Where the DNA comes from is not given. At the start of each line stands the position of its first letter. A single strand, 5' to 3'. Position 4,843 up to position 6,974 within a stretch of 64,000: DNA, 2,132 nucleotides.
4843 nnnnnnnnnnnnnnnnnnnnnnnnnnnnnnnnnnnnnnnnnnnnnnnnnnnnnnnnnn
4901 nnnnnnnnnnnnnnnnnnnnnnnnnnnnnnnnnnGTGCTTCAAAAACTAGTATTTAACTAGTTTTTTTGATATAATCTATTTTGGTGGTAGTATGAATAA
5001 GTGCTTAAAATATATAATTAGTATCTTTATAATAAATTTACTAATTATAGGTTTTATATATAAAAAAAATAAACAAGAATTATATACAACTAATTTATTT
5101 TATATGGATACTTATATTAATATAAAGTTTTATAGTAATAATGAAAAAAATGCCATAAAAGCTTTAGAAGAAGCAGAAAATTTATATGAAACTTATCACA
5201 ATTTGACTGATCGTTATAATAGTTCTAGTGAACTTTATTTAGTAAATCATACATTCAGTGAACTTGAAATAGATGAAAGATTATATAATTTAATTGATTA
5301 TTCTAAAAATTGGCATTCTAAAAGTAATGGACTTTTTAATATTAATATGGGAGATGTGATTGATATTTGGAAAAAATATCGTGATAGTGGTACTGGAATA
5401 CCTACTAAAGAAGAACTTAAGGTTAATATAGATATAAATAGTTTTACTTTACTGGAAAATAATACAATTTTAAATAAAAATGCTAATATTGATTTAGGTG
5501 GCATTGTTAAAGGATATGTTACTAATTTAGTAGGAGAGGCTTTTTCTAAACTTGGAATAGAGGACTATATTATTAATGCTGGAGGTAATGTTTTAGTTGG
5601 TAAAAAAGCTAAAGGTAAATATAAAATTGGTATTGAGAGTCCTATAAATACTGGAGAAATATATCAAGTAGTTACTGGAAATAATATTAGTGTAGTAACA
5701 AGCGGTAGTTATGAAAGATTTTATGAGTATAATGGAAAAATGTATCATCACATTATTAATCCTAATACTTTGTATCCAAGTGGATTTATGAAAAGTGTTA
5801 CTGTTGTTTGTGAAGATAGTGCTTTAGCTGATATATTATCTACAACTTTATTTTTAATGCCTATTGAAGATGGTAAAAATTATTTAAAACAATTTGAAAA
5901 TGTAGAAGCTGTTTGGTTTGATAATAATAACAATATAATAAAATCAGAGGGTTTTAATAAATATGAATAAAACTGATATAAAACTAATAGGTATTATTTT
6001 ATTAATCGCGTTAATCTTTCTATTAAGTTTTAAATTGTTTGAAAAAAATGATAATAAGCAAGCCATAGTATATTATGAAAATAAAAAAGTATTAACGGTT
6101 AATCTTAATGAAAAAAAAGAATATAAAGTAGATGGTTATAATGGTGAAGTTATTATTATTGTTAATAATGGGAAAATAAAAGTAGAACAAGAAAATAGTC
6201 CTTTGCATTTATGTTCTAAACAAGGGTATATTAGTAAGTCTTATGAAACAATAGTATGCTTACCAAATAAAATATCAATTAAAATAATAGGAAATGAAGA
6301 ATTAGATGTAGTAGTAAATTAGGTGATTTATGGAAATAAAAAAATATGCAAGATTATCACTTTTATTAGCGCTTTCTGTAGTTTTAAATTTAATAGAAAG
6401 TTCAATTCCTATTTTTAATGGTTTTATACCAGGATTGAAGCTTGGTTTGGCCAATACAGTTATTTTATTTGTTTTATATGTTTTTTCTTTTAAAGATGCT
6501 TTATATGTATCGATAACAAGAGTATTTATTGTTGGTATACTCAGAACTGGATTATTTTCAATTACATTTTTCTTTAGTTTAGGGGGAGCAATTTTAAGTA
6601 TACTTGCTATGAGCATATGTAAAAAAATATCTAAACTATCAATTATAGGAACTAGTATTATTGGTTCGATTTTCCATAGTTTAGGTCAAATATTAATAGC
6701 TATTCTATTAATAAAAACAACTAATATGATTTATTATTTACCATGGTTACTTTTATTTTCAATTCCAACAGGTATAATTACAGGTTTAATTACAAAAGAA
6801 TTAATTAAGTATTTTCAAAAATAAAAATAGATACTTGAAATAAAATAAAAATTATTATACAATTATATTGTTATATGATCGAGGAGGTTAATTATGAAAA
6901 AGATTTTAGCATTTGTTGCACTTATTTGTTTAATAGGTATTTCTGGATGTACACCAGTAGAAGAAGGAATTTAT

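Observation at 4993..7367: Surface flavinylation module: ApbE flavin transferase, NusG_II protein, Gx transporter and FMN-binding lipoprotein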

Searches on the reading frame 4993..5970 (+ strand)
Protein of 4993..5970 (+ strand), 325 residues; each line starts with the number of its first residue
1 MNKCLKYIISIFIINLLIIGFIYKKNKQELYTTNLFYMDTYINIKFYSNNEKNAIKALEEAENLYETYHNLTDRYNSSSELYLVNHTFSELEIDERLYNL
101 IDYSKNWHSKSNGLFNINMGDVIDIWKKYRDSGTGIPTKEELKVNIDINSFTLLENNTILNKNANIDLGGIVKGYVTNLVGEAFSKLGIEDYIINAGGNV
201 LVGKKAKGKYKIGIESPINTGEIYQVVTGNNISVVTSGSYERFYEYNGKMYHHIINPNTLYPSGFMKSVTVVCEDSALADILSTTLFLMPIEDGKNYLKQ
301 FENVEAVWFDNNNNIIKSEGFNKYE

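Call 3: search_protein_families(library=pfam, proteins=[window:4993-5970:+], max_evalue=0.01)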
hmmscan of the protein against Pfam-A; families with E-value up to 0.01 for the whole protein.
window:4993-5970:+ (325 aa): 1 family
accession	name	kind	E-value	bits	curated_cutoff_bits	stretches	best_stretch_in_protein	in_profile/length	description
PF02424.20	ApbE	-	2.6e-65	221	25.6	1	38-308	1-266/266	ApbE family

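Call 4: search_protein_families(library=ncbifam, proteins=[window:4993-5970:+], max_evalue=0.01)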
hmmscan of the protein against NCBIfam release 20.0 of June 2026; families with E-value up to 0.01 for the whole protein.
window:4993-5970:+ (325 aa): 1 family
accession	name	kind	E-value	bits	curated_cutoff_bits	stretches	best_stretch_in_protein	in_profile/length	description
NF007774.0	PRK10461.1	equivalog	1.2e-19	70.4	498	1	36-299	40-318/351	FAD:protein FMN transferase ApbE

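Call 52: search_solved_structures(query=window:4993-5967:+, max_evalue=1e-10, show_alignments=1)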
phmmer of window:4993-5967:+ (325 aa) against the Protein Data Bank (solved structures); distinct sequences matched with E-value up to 1e-10: 13.
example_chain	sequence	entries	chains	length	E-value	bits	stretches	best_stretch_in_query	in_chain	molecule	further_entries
7esa_A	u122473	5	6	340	1.2e-32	116.6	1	25-321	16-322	FAD:protein FMN transferase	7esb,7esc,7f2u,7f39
1vrm_A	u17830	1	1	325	2.4e-28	102.5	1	25-306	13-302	hypothetical protein TM1553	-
4xdt_A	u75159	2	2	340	3.3e-25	92.3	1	37-316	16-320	FAD:protein FMN transferase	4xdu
4ifu_A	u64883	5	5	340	4.7e-24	88.5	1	38-316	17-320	FAD:protein FMN transferase | Thiamine biosynthesis lipoprotein ApbE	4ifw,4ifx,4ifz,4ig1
7mgt_A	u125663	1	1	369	6e-24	88.1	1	37-316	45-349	FAD:protein FMN transferase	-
4xdr_A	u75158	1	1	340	6e-23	84.8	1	38-316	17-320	FAD:protein FMN transferase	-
6nxi_A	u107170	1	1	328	7.8e-22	81.2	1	38-295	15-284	FAD:protein FMN transferase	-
6nxj_A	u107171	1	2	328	1.9e-20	76.6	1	38-295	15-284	FAD:protein FMN transferase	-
4xgw_A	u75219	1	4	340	4.5e-17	65.5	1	57-299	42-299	FAD:protein FMN transferase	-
2o18_A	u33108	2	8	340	1.6e-16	63.7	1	57-299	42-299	Thiamine biosynthesis lipoprotein apbE | FAD:protein FMN transferase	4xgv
5mgy_H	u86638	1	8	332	5.6e-16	61.9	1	96-295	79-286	FAD:protein FMN transferase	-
4xgx_A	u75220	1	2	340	7.1e-16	61.6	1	82-299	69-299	FAD:protein FMN transferase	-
3pnd_A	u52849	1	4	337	8.6e-15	58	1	71-294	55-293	Thiamine biosynthesis lipoprotein ApbE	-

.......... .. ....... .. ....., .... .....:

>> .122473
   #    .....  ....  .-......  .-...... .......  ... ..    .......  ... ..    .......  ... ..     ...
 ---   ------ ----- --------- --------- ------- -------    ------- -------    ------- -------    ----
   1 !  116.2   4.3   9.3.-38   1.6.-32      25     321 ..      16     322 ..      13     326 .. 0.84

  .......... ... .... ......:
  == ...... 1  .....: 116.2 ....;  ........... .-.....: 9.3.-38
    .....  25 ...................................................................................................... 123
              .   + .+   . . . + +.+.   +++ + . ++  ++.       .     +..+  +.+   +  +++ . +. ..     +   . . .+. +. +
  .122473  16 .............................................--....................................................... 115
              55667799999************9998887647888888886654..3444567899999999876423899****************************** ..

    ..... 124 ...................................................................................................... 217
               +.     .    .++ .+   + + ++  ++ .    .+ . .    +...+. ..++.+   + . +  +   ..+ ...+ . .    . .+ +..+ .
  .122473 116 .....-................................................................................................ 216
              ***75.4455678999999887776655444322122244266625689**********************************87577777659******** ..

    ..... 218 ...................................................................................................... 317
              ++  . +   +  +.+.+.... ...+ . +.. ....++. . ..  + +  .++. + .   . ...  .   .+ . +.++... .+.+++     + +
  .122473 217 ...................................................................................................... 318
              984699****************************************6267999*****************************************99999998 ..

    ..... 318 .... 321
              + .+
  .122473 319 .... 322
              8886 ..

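Call 68: search_solved_structures(query=window:4993-5967:+, max_evalue=1e-20, show_alignments=5)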
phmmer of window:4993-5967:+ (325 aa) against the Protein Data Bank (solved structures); distinct sequences matched with E-value up to 1e-20: 7.
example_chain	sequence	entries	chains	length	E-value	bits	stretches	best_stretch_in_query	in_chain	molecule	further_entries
7esa_A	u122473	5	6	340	1.2e-32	116.6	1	25-321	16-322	FAD:protein FMN transferase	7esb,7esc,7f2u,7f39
1vrm_A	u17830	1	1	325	2.4e-28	102.5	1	25-306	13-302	hypothetical protein TM1553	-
4xdt_A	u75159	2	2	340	3.3e-25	92.3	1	37-316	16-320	FAD:protein FMN transferase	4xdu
4ifu_A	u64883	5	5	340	4.7e-24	88.5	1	38-316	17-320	FAD:protein FMN transferase | Thiamine biosynthesis lipoprotein ApbE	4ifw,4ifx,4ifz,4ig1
7mgt_A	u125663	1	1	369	6e-24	88.1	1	37-316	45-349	FAD:protein FMN transferase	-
4xdr_A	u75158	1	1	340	6e-23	84.8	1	38-316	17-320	FAD:protein FMN transferase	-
6nxi_A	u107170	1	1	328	7.8e-22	81.2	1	38-295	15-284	FAD:protein FMN transferase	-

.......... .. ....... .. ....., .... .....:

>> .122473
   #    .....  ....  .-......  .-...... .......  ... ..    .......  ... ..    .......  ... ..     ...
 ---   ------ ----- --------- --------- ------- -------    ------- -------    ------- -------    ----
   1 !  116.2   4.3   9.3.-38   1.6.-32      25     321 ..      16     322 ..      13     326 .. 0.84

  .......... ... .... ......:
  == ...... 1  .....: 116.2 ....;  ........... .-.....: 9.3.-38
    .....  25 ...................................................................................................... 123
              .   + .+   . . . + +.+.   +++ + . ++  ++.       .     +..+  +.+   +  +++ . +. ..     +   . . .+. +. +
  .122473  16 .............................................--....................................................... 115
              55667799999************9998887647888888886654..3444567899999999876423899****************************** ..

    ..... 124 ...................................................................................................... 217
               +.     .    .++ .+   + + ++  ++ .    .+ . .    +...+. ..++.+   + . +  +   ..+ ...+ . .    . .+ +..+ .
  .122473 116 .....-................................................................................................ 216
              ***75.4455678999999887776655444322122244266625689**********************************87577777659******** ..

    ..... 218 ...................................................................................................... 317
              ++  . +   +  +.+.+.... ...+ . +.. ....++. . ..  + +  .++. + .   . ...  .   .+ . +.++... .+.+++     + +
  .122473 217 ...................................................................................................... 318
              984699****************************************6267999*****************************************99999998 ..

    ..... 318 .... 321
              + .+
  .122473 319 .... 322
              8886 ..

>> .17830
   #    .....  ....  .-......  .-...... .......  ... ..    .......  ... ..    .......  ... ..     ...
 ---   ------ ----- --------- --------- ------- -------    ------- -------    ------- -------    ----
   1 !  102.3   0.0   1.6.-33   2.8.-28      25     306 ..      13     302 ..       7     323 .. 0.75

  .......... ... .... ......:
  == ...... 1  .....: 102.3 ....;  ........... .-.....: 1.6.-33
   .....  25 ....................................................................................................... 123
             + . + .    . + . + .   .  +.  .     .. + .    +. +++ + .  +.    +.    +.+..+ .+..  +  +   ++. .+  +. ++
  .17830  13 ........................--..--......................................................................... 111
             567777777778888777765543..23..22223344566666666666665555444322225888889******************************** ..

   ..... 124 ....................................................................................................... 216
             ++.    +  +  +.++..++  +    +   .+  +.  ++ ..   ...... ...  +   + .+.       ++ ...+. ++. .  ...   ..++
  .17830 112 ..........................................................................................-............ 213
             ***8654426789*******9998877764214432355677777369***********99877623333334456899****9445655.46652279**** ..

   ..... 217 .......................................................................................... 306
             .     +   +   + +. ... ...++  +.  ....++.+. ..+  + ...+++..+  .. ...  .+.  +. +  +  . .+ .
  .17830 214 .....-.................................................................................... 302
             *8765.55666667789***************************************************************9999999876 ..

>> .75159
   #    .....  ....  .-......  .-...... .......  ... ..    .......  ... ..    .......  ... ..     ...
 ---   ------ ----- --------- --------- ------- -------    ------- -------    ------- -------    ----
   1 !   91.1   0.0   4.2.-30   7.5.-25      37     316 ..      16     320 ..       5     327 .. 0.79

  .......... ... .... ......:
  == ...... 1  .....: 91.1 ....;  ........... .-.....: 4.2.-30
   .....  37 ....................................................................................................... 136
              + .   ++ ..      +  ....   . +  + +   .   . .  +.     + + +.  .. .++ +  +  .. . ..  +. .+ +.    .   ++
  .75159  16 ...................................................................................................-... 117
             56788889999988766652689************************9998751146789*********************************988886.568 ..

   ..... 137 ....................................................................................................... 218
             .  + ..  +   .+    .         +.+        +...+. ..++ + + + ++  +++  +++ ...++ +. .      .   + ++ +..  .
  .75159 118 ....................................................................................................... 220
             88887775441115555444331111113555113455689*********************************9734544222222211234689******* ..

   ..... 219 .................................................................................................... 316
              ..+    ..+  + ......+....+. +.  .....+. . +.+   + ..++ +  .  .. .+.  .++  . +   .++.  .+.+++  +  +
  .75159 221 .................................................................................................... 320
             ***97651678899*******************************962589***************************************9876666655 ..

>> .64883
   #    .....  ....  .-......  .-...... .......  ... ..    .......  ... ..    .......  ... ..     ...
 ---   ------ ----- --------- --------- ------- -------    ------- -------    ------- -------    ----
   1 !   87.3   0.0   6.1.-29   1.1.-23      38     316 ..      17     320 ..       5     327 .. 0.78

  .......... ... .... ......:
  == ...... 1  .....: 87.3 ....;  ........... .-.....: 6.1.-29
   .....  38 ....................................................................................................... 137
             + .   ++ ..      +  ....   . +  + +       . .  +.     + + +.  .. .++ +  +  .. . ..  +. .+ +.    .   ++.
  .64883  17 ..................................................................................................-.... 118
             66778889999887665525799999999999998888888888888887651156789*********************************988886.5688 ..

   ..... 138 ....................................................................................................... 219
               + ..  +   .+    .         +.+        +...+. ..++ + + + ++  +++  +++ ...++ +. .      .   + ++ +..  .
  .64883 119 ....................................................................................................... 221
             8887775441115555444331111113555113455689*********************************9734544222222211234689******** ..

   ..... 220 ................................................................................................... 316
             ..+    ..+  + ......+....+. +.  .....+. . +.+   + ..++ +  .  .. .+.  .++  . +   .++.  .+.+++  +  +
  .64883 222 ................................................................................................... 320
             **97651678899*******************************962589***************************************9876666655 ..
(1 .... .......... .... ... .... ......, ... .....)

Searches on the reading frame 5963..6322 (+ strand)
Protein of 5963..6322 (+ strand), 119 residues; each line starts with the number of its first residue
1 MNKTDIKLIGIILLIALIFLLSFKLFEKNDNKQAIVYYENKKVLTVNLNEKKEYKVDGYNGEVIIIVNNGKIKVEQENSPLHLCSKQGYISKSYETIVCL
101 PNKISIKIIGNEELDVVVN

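Call 3: search_protein_families(library=pfam, proteins=[window:5963-6322:+], max_evalue=0.01)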
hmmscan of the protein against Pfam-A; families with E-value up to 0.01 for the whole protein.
window:5963-6322:+ (119 aa): 1 family
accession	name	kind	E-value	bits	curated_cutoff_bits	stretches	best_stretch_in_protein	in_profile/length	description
PF07009.16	NusG_II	-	5e-27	94.6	29.6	1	9-111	2-106/107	NusG domain II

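Call 4: search_protein_families(library=ncbifam, proteins=[window:5963-6322:+], max_evalue=0.01)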
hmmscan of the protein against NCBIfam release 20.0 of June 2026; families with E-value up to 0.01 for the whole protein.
window:5963-6322:+ (119 aa): 2 families
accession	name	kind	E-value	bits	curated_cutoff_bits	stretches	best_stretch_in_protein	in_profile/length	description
TIGR04378.1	myo_inos_iolB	equivalog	0.00021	20.9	205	1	33-118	7-90/247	5-deoxy-glucuronate isomerase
NF045999.1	MAG1140_fam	equivalog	0.0079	16.4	35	1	8-74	11-77/126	MAG1140 family protein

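Call 53: search_solved_structures(query=window:5963-6319:+, max_evalue=0.01, show_alignments=1)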
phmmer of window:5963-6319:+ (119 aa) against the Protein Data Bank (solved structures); distinct sequences matched with E-value up to 0.01: 4.
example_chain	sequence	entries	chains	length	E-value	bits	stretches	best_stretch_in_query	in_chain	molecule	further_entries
4esn_A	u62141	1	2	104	2.7e-07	33.7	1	55-119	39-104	hypothetical protein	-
3ld7_A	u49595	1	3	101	2.9e-07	33.6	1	51-114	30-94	Lin0431 protein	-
2kpp_A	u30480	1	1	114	1e-06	31.8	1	51-110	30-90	Lin0431 protein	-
4obi_A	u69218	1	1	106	0.0017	21.5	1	32-109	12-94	Uncharacterized protein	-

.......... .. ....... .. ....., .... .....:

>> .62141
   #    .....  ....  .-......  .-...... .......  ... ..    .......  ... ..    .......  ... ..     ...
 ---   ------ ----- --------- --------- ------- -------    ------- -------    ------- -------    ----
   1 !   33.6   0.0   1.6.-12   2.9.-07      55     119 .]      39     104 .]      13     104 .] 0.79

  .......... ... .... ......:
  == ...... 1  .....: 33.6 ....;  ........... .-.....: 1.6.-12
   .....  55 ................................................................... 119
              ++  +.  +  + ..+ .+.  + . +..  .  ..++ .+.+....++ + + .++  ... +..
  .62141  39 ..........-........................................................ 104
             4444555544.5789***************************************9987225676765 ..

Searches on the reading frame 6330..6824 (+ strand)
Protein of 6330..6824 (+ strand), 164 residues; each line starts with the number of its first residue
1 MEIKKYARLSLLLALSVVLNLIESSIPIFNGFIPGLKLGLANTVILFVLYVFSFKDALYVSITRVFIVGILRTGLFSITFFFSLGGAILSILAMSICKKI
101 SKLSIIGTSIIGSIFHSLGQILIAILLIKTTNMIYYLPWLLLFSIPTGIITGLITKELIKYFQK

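Call 3: search_protein_families(library=pfam, proteins=[window:6330-6824:+], max_evalue=0.01)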
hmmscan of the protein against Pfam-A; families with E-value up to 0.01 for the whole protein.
window:6330-6824:+ (164 aa): 1 family
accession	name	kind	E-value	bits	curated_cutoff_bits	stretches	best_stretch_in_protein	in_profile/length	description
PF07456.16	Hpre_diP_synt_I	-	5.1e-40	137.3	30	1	12-158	1-147/147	Heptaprenyl diphosphate synthase component I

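Call 4: search_protein_families(library=ncbifam, proteins=[window:6330-6824:+], max_evalue=0.01)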
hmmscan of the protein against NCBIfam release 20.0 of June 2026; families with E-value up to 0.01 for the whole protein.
window:6330-6824:+ (164 aa): 0 families

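Call 54: search_solved_structures(query=window:6330-6821:+, max_evalue=1)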
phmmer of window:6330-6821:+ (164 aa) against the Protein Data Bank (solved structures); distinct sequences matched with E-value up to 1: 0.
